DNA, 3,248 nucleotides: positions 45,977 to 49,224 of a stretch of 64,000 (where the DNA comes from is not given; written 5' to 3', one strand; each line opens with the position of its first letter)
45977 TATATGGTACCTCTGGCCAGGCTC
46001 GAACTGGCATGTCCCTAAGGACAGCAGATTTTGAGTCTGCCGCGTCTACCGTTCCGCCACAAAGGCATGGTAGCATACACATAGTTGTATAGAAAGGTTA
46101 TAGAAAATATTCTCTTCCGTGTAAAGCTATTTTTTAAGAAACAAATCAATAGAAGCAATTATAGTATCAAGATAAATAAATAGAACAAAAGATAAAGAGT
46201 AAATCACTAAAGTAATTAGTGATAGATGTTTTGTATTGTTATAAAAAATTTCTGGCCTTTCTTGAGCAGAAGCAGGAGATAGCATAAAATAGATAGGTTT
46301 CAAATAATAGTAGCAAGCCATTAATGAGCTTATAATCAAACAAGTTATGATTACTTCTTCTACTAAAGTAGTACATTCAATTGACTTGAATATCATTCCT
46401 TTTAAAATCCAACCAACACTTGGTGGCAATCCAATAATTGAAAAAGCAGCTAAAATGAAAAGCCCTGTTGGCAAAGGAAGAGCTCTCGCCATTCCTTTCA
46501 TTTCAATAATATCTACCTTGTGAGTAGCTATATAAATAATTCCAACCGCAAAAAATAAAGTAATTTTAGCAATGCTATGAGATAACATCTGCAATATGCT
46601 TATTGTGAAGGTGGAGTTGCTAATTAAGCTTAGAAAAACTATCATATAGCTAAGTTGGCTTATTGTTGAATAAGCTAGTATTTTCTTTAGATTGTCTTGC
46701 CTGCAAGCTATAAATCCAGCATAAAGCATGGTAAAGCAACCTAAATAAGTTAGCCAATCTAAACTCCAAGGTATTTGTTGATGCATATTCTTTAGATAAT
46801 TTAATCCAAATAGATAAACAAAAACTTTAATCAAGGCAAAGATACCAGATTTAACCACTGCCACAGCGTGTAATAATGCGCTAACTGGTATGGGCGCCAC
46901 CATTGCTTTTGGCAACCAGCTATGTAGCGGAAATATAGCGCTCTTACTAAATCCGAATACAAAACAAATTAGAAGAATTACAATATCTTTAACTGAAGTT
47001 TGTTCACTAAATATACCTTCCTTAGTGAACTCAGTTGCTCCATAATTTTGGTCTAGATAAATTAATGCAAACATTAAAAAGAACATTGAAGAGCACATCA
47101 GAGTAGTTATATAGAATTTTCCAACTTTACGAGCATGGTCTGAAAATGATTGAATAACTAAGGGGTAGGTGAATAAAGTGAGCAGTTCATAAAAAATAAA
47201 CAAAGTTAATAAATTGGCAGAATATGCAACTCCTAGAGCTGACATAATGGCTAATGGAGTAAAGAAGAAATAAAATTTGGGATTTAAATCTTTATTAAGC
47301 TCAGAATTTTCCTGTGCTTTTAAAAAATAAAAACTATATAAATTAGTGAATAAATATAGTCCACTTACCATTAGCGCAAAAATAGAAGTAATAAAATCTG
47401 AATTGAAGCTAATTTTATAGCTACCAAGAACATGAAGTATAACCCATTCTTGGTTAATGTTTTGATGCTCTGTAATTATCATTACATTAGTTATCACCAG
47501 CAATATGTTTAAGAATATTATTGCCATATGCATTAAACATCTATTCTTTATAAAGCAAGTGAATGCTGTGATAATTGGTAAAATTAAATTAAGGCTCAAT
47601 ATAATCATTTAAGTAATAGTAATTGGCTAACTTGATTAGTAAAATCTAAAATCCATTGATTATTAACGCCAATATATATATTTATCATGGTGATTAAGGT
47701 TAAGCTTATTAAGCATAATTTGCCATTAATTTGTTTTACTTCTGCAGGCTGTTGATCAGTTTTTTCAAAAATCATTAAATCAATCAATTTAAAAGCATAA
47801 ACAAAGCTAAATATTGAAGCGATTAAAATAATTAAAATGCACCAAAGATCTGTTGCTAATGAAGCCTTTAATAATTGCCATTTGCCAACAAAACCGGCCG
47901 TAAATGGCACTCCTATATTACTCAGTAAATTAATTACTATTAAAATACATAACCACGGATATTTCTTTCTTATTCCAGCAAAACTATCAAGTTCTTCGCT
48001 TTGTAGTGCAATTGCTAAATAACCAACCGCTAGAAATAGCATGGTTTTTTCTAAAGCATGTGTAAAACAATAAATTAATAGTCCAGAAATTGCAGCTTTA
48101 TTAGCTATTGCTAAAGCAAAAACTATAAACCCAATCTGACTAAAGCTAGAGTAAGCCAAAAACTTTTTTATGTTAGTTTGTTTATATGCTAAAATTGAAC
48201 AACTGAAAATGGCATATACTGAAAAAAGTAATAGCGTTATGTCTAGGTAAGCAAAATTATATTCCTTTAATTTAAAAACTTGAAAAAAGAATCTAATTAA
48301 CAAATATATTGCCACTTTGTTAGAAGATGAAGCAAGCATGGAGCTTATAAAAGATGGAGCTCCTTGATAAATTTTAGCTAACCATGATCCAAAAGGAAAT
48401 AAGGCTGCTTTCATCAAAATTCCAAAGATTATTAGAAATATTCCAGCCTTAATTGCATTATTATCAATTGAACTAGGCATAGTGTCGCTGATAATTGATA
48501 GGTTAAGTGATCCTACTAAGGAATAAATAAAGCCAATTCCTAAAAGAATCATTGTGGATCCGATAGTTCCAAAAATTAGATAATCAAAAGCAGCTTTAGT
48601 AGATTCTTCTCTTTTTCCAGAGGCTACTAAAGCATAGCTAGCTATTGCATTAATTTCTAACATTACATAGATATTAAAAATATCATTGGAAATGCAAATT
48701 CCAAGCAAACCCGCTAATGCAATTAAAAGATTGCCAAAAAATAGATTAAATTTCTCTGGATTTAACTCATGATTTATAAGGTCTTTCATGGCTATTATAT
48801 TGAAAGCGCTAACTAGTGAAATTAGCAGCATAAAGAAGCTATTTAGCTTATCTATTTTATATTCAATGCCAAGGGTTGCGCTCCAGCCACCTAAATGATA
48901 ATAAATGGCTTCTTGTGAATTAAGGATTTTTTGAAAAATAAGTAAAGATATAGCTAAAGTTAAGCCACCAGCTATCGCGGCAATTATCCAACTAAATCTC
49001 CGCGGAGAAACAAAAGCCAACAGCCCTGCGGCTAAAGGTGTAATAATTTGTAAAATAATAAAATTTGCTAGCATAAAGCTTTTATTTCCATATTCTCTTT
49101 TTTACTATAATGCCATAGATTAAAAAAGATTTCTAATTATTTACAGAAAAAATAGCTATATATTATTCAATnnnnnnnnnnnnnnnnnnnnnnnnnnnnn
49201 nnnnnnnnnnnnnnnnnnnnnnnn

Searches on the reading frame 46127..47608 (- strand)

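Call 18: search_protein_families(library=pfam, proteins=[window:46127-47608:-], max_evalue=0.0001)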
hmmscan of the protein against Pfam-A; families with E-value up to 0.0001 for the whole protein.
window:46127-47608:- (493 aa): 1 family
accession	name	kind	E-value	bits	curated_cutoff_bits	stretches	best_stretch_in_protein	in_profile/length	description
PF00361.26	Proton_antipo_M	-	1.8e-45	155.8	21.5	1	130-410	1-275/294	NADH:quinone oxidoreductase/Mrp antiporter, TM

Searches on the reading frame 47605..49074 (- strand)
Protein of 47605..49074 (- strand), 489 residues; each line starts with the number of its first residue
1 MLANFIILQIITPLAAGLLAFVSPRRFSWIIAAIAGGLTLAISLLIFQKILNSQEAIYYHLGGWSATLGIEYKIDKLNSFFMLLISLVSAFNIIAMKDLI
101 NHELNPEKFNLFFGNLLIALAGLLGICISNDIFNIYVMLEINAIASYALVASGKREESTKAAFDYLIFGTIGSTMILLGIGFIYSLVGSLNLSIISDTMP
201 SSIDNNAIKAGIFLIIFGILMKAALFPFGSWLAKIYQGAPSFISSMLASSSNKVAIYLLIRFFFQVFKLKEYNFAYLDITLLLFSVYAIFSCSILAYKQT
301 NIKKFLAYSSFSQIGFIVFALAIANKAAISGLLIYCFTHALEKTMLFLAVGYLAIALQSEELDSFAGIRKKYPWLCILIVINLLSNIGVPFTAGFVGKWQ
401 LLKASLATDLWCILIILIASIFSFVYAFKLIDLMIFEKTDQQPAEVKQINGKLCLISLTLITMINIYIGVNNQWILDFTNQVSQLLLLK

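Call 18: search_protein_families(library=pfam, proteins=[window:47605-49074:-], max_evalue=0.0001)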
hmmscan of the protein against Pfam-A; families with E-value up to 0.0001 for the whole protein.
window:47605-49074:- (489 aa): 1 family
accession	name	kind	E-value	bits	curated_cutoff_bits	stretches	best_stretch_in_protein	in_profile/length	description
PF00361.26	Proton_antipo_M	-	2.3e-57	194.9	21.5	1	129-422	1-293/294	NADH:quinone oxidoreductase/Mrp antiporter, TM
